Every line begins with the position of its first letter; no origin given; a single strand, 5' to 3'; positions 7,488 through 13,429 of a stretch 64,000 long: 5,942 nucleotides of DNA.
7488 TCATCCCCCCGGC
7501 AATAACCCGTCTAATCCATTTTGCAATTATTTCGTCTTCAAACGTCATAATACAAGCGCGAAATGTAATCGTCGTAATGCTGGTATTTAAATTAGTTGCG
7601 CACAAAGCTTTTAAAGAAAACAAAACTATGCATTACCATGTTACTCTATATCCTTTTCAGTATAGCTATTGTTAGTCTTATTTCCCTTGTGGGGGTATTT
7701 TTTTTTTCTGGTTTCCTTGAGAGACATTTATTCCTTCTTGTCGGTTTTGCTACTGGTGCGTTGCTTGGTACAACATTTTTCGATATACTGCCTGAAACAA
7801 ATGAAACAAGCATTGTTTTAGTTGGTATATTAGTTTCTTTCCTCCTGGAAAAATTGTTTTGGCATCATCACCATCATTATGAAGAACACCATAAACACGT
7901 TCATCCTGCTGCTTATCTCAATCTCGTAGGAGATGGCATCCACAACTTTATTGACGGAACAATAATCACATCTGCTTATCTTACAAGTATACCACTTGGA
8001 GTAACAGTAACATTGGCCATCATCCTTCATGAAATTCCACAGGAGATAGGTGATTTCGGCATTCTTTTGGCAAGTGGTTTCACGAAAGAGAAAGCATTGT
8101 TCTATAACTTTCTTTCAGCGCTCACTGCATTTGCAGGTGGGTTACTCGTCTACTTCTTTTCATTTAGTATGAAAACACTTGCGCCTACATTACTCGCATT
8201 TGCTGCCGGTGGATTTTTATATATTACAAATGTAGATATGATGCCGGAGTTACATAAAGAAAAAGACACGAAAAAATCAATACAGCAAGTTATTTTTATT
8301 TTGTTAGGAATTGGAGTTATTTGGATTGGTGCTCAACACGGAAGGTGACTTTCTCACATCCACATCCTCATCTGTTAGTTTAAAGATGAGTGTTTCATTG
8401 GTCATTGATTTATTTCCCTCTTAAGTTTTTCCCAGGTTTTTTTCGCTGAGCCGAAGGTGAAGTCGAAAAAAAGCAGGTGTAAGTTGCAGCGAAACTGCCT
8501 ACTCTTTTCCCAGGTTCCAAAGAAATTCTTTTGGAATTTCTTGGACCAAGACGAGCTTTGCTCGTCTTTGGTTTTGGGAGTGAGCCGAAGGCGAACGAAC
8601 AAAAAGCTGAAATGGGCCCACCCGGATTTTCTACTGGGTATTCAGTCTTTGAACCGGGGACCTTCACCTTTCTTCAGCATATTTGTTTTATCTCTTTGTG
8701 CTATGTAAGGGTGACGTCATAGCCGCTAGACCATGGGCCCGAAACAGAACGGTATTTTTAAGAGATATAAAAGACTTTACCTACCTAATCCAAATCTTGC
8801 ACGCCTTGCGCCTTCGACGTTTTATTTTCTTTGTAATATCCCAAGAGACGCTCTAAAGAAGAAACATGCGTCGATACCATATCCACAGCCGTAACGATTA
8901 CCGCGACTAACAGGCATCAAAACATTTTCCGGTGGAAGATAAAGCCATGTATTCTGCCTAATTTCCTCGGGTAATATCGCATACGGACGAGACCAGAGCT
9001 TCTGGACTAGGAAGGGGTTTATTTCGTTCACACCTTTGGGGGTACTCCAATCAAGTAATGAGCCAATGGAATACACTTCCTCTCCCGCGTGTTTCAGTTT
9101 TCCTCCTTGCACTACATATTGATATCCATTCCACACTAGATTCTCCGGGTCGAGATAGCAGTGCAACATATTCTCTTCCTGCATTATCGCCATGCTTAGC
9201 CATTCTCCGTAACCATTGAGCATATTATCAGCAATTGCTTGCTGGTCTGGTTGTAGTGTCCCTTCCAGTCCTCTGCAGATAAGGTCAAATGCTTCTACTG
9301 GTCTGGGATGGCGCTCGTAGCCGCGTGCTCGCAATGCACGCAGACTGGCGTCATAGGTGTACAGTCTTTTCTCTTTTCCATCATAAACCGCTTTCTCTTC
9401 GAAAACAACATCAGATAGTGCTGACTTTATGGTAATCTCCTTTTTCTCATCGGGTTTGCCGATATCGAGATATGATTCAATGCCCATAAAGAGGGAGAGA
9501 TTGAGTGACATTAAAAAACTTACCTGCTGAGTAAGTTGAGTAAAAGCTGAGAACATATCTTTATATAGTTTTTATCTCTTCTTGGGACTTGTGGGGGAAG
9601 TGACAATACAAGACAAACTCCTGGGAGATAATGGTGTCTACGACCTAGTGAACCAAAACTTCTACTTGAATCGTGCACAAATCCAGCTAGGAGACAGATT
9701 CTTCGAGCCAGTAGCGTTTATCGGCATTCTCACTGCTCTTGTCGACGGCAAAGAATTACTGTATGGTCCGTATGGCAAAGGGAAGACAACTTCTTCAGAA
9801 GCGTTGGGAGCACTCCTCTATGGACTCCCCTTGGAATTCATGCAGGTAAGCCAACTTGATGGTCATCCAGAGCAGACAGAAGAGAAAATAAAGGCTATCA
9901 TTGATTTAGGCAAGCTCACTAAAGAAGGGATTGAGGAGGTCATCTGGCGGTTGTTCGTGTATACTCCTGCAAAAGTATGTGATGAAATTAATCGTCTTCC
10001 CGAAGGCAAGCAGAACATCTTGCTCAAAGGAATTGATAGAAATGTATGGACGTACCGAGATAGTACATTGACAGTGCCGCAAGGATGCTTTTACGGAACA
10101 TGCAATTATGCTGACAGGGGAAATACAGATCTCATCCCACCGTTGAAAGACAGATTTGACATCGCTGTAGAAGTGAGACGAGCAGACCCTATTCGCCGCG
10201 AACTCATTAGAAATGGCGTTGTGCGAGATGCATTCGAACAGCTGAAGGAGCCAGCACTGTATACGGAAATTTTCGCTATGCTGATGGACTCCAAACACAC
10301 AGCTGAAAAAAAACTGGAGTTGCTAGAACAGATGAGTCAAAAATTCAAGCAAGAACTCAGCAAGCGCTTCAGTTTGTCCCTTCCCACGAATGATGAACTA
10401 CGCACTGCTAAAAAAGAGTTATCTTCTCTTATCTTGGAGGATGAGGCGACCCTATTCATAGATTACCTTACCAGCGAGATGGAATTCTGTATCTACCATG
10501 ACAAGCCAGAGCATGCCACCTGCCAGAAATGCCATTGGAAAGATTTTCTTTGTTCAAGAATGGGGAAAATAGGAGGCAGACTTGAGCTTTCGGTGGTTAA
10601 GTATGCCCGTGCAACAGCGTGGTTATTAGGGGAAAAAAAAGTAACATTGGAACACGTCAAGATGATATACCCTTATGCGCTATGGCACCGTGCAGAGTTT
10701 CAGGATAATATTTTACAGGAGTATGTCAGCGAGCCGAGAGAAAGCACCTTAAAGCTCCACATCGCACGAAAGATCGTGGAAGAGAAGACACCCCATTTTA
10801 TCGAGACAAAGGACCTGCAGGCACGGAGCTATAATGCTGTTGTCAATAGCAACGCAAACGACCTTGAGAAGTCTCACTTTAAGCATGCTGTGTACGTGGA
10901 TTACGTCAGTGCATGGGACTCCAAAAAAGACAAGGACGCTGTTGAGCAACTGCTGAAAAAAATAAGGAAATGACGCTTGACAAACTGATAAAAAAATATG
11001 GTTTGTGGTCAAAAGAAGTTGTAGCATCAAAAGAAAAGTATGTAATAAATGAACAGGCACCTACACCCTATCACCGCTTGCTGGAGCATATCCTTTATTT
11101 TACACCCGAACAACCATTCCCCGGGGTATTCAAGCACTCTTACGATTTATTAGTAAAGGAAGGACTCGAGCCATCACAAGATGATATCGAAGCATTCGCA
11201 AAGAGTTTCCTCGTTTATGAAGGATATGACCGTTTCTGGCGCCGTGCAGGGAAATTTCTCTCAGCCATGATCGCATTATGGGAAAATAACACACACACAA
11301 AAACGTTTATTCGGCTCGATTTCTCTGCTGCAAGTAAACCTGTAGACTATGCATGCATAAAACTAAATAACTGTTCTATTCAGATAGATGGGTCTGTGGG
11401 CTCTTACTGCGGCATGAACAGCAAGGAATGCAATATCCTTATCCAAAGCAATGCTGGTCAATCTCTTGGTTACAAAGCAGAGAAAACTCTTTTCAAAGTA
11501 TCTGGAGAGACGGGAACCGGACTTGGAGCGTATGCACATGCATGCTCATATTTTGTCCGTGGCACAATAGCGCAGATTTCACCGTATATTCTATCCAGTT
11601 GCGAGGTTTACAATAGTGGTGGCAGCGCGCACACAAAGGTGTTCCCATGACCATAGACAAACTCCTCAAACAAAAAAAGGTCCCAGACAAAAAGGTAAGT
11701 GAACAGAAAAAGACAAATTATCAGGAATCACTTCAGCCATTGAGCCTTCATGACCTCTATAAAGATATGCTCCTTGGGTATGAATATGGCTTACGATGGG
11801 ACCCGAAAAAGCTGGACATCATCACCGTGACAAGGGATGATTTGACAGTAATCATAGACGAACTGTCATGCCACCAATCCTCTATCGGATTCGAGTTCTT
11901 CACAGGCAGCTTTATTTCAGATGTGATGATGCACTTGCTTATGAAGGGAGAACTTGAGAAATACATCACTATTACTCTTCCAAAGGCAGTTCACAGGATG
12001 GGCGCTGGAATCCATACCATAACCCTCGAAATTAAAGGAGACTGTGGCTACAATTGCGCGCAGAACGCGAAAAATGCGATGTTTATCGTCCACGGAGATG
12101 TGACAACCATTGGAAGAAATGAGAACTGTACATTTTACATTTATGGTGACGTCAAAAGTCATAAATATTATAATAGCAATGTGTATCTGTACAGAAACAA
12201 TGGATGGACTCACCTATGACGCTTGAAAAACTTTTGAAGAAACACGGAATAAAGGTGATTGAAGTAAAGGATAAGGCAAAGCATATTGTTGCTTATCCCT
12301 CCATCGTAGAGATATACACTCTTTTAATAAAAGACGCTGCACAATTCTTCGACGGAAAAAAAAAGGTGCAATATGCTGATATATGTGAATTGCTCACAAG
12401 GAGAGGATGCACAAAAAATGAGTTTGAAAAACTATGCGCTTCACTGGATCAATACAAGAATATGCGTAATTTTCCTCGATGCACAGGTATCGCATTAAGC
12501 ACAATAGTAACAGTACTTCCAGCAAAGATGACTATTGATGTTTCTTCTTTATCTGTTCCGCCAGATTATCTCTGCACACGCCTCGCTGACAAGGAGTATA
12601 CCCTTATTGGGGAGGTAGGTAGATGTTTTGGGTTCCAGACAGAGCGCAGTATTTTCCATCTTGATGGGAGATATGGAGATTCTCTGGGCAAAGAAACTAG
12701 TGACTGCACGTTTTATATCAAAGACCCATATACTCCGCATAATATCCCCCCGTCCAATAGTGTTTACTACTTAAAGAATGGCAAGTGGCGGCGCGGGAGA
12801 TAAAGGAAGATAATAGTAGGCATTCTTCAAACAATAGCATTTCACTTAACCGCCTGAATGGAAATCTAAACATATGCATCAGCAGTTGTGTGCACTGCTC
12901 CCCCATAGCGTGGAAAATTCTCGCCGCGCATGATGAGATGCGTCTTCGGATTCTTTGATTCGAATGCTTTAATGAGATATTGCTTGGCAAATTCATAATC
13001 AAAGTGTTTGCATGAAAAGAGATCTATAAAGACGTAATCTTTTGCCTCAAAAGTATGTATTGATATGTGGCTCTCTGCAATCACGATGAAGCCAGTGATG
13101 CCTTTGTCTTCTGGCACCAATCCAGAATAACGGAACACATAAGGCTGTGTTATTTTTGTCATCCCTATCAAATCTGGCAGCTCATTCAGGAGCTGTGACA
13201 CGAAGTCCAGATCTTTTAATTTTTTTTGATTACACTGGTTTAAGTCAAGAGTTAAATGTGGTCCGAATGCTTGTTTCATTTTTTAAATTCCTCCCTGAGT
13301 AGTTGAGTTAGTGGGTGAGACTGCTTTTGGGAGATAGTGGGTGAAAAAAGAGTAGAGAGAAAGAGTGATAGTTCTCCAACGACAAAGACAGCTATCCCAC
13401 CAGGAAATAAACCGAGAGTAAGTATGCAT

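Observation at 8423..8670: Repeated ~90-nt intergenic element, copy A: an expanded, internally duplicated version containing two terminator-like hairpins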

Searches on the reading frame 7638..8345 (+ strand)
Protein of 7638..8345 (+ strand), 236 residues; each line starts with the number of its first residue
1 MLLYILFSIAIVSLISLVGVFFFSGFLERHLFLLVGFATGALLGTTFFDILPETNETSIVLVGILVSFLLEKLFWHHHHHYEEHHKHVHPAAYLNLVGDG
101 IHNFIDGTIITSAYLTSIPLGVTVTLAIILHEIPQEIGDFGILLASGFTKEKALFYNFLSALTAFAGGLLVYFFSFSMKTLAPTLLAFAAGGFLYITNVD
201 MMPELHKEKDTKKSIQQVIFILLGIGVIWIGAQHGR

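Call 37: find_homologous_proteins(query=window:7638-8345:+, max_evalue=1e-20)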
Query window:7638-8345:+ (236 aa): 6545 proteins with E <= 1e-20 among 8000 candidates; the best 120 are listed.
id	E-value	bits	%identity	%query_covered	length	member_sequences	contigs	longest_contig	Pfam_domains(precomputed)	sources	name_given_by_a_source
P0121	2.8e-146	503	100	100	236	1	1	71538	PF02535.29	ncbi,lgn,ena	-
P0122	1.9e-108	380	74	100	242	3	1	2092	PF02535.29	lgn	-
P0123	4.3e-102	359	69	100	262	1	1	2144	PF02535.29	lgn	-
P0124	1.6e-91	324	66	97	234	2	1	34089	PF02535.29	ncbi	-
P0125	4.6e-84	300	63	99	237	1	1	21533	PF02535.29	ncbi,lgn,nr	ncbi:ZIP family metal transporter [Candidatus Woesearchaeota archaeon]|nr:ZIP family metal transport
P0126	1.4e-83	298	61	92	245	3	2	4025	PF02535.29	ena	-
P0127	2.9e-69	251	51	99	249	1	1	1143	PF02535.29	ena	-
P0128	1.1e-68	250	53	99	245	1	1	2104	PF02535.29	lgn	-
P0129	4.0e-67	244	49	97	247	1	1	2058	PF02535.29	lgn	-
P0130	7.6e-67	244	54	97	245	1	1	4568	PF02535.29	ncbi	ncbi:MAG: ZIP family metal transporter [Candidatus Hydrothermarchaeaceae archaeon]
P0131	8.6e-67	243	54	97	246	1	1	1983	PF02535.29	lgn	-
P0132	8.9e-67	243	56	97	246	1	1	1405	PF02535.29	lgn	-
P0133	1.1e-66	243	53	98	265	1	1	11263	PF02535.29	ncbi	-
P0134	1.4e-66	243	53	91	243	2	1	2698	PF02535.29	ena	-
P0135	1.9e-66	242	53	97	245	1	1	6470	PF02535.29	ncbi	-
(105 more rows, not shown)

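Call 38: find_encoding_contigs(protein=P0122, flank=3000, max_places=2)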
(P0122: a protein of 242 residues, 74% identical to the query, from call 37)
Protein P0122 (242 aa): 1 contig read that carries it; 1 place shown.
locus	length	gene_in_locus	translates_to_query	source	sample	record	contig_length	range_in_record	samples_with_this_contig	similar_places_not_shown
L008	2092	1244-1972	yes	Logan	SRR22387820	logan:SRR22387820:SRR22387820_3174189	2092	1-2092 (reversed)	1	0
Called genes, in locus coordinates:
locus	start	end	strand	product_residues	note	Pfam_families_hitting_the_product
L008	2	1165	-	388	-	?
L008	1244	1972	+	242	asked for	PF02535:Zip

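Call 39: find_encoding_contigs(protein=P0124, flank=4000, max_places=2)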
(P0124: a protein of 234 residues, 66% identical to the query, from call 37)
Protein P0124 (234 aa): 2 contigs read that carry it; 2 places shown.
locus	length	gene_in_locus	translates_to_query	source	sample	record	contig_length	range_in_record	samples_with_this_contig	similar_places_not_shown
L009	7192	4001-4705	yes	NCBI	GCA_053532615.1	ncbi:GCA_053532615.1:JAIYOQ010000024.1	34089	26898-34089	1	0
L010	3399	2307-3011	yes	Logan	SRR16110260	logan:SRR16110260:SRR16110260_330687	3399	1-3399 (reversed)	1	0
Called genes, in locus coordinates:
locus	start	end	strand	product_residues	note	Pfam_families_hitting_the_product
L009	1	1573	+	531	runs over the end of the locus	PF01202:SKI (faint), PF13207:AAA_17 (weak), PF13238:AAA_18 (weak), PF06508:QueC (faint)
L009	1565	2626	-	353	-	PF00155:Aminotran_1_2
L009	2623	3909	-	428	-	PF02812:ELFV_dehydrog_N, PF00208:ELFV_dehydrog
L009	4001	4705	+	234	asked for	PF02535:Zip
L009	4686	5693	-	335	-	PF01008:IF-2B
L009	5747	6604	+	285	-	-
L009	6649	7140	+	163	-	-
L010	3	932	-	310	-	?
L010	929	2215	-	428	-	PF02812:ELFV_dehydrog_N, PF00208:ELFV_dehydrog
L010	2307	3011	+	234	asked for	PF02535:Zip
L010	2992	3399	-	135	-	?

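Call 40: find_encoding_contigs(protein=P0125, flank=4000, max_places=2)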
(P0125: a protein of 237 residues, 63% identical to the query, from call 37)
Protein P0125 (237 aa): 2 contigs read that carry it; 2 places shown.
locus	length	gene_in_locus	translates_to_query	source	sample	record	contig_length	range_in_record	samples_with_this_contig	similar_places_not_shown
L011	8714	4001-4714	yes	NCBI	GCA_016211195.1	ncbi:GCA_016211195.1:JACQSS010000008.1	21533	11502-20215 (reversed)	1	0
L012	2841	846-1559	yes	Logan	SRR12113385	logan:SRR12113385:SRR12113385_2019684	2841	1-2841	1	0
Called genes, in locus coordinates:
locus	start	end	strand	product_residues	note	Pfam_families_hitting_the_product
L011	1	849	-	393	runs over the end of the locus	PF00999:Na_H_Exchanger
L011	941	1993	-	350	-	PF00155:Aminotran_1_2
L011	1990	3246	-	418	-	PF02812:ELFV_dehydrog_N, PF00208:ELFV_dehydrog, PF02826:2-Hacid_dh_C (weak)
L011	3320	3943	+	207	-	PF00929:RNase_T, PF16473:Rv2179c-like (weak)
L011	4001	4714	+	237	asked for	PF02535:Zip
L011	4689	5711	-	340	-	PF01008:IF-2B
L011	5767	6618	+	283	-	PF01650:Peptidase_C13 (weak)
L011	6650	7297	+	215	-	-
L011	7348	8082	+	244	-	PF02616:SMC_ScpA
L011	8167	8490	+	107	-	-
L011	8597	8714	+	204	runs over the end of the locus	PF00226:DnaJ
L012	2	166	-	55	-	?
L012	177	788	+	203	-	PF00929:RNase_T, PF16473:Rv2179c-like (weak)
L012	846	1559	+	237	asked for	PF02535:Zip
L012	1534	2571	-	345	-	PF01008:IF-2B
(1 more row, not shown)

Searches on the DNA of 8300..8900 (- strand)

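Call 6: search_rna_families(source=window, start=8300, end=8900, threshold=evalue, max_evalue=10, show_alignments=4)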
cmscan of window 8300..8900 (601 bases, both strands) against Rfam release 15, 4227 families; matches with E-value up to 10: 5.
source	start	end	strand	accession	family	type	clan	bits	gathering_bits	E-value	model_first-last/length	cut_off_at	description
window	8496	8530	-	RF02914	DUF805b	Cis-reg;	CL00115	16.4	35.6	0.071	1-35/35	no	DUF805b RNA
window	8427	8514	-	RF02172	RFPL3-AS1_2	Gene; lncRNA;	-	15.7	40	0.15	1-71/71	no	RFPL3 antisense RNA 1 conserved region 2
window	8557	8599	+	RF00749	mir-208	Gene; miRNA;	-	15.6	56.4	1.5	17-59/77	no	mir-208 microRNA precursor family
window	8579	8672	-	RF00700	mir-375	Gene; miRNA;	-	14.7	46.7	2.4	1-67/67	no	mir-375 microRNA precursor family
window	8517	8575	+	RF02651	SorY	Gene; sRNA;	-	12.8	111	7.1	1-83/83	no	Singlet oxygen resistance RNA Y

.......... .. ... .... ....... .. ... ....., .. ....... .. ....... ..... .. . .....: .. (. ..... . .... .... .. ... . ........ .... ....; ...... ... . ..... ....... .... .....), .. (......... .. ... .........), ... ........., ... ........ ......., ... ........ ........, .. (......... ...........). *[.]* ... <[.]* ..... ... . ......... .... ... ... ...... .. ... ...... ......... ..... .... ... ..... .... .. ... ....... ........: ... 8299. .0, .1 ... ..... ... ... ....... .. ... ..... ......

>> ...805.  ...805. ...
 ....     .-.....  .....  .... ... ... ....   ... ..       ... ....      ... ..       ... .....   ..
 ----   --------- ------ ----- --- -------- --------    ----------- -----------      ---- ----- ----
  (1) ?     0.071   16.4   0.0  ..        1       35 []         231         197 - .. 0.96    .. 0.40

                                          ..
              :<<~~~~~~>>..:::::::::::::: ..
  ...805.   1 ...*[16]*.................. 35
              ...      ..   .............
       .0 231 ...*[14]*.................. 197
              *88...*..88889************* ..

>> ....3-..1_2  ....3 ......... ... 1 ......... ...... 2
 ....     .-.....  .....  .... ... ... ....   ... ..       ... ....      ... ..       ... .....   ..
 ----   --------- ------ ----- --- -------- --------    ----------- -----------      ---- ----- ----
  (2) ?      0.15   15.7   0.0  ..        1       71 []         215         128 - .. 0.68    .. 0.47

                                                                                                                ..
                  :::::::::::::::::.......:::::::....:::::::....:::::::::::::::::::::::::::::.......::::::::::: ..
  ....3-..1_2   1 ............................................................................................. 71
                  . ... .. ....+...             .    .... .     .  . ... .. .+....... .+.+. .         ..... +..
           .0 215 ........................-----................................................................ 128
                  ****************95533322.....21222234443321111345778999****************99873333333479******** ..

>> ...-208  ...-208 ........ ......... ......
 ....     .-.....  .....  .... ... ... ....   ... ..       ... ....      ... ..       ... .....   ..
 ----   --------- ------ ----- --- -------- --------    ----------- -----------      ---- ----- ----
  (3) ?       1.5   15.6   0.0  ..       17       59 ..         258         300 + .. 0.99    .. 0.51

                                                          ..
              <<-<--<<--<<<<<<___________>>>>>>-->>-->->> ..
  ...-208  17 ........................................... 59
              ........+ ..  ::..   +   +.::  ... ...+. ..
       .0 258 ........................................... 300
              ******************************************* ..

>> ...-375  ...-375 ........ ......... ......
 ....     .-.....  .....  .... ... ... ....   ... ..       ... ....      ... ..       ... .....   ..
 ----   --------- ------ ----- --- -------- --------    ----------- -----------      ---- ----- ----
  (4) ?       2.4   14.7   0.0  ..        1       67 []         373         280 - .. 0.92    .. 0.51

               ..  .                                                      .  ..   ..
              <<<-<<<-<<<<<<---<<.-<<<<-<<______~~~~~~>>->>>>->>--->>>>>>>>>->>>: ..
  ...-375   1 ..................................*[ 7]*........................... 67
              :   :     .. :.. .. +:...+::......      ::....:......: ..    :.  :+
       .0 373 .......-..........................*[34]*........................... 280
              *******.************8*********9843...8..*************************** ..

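Call 66: search_dna_similar(query=window:8400-8615:-, collection=phages, mode=distant, max_evalue=0.01, max_rows=10)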
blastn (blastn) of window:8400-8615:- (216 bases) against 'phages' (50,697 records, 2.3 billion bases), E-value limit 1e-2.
No match.

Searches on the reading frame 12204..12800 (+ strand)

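Call 68: search_protein_families(library=pfam, proteins=[window:12204-12800:+], max_evalue=0.01)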
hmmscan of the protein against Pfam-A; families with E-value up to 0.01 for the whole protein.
window:12204-12800:+ (199 aa): 1 family
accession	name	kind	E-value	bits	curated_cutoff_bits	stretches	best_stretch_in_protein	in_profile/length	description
PF23116.1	HHD_RTEL1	-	0.0048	17.6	27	0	41-70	72-101/102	RTEL1, HHD domain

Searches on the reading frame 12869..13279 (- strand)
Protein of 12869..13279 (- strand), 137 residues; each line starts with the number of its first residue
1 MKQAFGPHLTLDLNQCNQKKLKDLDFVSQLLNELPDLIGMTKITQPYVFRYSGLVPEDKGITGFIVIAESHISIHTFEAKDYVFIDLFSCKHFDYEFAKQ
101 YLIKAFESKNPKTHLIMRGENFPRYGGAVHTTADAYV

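Call 68: search_protein_families(library=pfam, proteins=[window:12869-13279:-], max_evalue=0.01)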
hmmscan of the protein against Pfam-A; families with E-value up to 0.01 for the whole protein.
window:12869-13279:- (137 aa): 1 family
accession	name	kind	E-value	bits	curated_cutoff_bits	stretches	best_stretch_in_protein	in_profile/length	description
PF02675.21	AdoMet_dc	-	1.6e-27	96.4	25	1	8-119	1-107/107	S-adenosylmethionine decarboxylase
